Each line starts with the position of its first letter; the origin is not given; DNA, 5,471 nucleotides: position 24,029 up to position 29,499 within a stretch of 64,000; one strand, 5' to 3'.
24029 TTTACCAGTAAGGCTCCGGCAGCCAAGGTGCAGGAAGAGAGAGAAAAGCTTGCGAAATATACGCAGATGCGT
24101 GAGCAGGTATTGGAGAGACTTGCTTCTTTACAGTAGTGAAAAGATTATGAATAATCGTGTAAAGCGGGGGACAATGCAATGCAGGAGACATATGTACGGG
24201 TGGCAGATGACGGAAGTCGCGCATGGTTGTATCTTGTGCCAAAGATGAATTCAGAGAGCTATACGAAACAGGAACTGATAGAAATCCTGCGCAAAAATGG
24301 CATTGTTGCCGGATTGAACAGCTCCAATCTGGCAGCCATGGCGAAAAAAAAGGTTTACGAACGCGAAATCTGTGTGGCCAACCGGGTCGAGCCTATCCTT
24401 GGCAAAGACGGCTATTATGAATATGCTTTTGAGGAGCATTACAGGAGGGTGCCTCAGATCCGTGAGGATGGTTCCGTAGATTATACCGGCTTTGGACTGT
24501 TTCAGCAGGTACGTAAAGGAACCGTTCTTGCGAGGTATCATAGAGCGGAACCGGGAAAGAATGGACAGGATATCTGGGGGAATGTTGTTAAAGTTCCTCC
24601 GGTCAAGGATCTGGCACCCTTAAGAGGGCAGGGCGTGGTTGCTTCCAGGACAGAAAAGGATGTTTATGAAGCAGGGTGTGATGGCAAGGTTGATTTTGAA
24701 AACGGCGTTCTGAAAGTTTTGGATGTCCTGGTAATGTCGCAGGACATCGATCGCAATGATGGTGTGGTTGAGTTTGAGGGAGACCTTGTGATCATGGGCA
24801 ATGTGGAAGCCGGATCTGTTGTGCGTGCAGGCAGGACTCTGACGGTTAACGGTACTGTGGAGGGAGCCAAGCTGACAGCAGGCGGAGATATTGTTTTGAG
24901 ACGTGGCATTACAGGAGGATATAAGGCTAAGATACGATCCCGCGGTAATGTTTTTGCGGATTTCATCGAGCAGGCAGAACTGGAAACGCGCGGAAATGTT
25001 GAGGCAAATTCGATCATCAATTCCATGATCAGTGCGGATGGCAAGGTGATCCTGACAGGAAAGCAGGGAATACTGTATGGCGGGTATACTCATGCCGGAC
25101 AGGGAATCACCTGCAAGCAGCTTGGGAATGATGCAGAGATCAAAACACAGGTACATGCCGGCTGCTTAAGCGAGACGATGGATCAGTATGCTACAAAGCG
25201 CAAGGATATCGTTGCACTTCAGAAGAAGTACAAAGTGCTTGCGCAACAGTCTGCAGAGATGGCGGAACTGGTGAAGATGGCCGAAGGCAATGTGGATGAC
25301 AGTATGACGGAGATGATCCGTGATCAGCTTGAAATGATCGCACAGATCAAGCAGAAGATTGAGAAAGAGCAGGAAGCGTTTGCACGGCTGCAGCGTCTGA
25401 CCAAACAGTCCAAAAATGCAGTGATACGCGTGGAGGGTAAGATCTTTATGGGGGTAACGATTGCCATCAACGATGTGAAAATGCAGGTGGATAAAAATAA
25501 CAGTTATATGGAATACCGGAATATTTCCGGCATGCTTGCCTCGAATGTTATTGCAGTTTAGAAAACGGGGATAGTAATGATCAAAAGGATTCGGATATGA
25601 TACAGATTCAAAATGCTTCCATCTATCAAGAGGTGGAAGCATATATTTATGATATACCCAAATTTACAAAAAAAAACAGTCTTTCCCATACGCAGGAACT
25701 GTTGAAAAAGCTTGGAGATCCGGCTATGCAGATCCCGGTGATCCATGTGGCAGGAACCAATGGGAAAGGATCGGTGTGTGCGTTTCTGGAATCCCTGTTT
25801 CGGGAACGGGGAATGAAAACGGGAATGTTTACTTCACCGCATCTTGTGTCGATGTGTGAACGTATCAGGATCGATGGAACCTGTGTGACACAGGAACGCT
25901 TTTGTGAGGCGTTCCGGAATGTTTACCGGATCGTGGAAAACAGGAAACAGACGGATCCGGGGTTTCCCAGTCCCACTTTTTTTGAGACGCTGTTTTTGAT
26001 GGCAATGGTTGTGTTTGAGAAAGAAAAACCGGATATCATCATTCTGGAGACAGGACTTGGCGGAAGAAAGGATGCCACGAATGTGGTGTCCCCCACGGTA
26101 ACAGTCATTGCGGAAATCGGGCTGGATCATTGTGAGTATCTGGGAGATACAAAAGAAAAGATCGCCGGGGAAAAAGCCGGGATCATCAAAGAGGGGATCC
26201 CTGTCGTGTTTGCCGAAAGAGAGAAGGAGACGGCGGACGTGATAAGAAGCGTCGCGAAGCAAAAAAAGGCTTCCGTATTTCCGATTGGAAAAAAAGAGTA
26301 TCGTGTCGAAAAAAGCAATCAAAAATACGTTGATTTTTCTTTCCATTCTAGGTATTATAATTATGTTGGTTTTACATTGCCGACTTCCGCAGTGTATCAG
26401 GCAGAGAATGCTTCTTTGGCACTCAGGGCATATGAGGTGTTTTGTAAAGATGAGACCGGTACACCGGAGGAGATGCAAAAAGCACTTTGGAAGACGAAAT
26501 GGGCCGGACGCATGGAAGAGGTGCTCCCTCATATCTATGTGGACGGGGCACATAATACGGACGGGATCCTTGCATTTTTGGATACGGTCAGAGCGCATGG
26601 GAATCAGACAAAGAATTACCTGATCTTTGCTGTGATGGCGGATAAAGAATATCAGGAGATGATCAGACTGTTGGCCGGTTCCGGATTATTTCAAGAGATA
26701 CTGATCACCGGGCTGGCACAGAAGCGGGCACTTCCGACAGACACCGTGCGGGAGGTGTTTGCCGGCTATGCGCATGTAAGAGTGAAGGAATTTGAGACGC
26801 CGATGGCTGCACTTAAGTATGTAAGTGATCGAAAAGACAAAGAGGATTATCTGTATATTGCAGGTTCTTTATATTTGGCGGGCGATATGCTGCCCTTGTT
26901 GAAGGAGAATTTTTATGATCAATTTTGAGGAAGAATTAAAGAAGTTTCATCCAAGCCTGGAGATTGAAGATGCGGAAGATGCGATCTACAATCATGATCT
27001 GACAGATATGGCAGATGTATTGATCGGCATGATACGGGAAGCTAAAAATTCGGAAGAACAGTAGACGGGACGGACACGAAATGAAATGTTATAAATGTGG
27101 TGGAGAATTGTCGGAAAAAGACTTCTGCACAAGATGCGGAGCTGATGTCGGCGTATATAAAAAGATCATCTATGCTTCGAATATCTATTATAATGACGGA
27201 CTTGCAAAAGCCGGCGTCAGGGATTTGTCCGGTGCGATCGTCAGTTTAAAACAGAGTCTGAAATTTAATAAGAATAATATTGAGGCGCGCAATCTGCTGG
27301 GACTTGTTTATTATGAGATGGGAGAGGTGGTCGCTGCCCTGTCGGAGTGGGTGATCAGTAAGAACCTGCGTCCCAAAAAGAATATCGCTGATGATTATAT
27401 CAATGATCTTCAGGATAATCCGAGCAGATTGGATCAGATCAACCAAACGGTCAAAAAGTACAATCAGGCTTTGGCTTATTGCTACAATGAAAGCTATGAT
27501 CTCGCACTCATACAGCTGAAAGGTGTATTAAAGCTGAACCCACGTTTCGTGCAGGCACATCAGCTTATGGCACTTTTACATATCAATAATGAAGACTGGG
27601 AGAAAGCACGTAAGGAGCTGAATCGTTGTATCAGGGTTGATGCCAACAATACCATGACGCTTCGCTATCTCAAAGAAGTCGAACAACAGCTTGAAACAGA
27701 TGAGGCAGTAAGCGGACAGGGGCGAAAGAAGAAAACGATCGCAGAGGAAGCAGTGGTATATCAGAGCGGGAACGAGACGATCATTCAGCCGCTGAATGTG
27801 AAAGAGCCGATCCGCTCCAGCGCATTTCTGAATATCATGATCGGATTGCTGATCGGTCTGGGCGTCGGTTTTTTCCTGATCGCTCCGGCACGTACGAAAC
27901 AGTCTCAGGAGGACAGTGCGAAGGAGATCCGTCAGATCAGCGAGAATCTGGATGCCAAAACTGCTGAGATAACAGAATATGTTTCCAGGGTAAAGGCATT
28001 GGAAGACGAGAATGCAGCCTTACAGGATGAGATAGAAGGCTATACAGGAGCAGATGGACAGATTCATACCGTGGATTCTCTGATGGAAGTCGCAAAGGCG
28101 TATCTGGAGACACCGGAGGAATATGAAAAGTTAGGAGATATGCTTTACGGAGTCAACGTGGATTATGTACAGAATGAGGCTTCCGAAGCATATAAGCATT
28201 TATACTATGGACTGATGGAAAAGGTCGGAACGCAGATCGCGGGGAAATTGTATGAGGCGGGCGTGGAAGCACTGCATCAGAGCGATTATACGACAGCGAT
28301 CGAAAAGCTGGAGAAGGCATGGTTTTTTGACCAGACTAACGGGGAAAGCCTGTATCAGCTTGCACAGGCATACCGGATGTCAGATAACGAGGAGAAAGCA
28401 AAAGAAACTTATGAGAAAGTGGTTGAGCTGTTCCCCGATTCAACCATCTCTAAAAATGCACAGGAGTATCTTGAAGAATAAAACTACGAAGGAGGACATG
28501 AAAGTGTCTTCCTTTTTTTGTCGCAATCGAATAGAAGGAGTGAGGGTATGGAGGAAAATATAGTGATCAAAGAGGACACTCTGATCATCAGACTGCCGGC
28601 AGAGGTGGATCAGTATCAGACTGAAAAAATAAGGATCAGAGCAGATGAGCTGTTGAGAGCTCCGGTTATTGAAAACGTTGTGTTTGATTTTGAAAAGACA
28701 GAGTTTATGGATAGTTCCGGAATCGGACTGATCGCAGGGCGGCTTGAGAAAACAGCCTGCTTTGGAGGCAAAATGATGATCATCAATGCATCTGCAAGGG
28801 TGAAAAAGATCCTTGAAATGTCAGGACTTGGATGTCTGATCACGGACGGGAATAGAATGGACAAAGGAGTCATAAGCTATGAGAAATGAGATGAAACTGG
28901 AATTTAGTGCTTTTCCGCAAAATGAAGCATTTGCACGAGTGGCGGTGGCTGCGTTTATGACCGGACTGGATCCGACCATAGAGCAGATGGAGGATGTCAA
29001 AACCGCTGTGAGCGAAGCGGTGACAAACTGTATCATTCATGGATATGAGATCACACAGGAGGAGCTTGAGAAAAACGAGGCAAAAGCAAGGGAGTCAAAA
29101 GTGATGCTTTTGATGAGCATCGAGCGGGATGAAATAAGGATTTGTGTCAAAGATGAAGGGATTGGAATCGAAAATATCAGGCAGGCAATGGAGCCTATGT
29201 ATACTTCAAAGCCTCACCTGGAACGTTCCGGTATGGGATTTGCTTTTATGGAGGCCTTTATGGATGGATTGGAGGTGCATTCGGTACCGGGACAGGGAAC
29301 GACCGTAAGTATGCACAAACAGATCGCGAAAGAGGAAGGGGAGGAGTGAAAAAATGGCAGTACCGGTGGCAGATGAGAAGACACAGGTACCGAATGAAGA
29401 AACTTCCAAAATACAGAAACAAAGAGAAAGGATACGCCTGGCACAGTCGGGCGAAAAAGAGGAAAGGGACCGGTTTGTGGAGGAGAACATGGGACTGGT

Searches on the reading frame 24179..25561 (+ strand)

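Call 58: search_protein_families(library=pfam, proteins=[window:24179-25561:+], max_evalue=0.00001)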
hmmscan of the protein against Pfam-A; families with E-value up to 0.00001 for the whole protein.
window:24179-25561:+ (460 aa): 2 families
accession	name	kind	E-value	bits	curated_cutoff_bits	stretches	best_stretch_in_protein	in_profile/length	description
PF03961.19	FapA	-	4.1e-53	181.2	31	1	182-447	1-266/272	Flagellar Assembly Protein A beta solenoid domain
PF20250.3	FapA_N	-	2.9e-34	118.4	27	1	6-175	3-177/178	Flagellar Assembly Protein A N-terminal region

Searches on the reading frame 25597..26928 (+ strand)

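Call 59: search_protein_families(library=pfam, proteins=[window:25597-26928:+], max_evalue=0.00001)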
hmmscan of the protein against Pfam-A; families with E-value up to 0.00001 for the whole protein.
window:25597-26928:+ (443 aa): 2 families
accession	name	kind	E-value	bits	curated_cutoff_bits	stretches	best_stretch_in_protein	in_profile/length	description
PF02875.26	Mur_ligase_C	-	1.9e-11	45.3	28.4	1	304-424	1-126/127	Mur ligase, glutamate ligase domain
PF08245.18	Mur_ligase_M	-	3.4e-11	43.9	24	1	51-276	1-197/200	Mur ligase middle domain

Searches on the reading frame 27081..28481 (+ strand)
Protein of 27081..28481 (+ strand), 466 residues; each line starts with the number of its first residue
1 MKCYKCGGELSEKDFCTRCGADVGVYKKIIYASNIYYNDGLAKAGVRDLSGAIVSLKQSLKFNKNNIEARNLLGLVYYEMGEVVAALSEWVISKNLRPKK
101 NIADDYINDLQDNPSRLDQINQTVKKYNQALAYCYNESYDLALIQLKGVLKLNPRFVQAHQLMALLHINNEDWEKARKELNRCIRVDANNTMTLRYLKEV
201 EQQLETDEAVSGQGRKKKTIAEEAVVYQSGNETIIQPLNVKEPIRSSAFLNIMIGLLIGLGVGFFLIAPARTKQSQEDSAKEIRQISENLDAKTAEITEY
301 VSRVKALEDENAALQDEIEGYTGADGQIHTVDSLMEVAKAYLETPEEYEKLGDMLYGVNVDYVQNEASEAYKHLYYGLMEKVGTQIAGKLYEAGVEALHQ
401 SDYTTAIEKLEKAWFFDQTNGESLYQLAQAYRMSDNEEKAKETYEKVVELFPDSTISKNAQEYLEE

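Call 59: search_protein_families(library=pfam, proteins=[window:27081-28481:+], max_evalue=0.00001)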
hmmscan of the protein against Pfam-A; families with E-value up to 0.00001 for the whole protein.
window:27081-28481:+ (466 aa): 12 families
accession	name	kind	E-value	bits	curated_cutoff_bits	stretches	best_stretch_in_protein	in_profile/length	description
PF14559.12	TPR_19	-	9.4e-18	64.7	25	1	397-454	1-58/68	Tetratricopeptide repeat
PF07719.23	TPR_2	-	9.6e-16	57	27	0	422-453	2-33/34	Tetratricopeptide repeat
PF13414.12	TPR_11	-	2.1e-14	53.3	26.8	1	49-81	10-42/42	TPR repeat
PF00515.34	TPR_1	-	2e-11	43.7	27.8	0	422-453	2-33/34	Tetratricopeptide repeat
PF13431.12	TPR_17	-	2.1e-11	43.6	24.4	0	57-86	3-32/34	Tetratricopeptide repeat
PF13428.12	TPR_14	-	1.2e-10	41.5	23.5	0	423-455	3-35/44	Tetratricopeptide repeat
PF13174.12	TPR_6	-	4.8e-10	39.8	26.3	1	422-454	1-33/33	Tetratricopeptide repeat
PF23914.1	TPR_CcmH_CycH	-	5e-10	39.9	42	0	48-99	102-153/158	Cytochrome c-type biogenesis protein H TPR domain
PF13432.12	TPR_16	-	1.1e-07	32.6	32.7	0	127-182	1-56/65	Tetratricopeptide repeat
PF12895.13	ANAPC3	-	2.6e-07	31.3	27.2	0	127-183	27-82/82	Anaphase-promoting complex, cyclosome, subunit 3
PF13181.12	TPR_8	-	8.1e-07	29.2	25.7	0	422-453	2-33/34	Tetratricopeptide repeat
PF13424.12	TPR_12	-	2.6e-06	28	30.1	0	422-452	46-76/77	Tetratricopeptide repeat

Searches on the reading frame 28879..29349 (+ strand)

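Call 59: search_protein_families(library=pfam, proteins=[window:28879-29349:+], max_evalue=0.00001)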
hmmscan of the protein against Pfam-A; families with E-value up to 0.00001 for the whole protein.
window:28879-29349:+ (156 aa): 2 families
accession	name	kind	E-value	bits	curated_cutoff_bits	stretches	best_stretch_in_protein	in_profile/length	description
PF13581.12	HATPase_c_2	-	3.4e-19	69.5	27.4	1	10-147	2-127/127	Histidine kinase-like ATPase domain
PF02518.31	HATPase_c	-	1.3e-10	42.1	26.4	1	39-147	5-107/111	Histidine kinase-, DNA gyrase B-, and HSP90-like ATPase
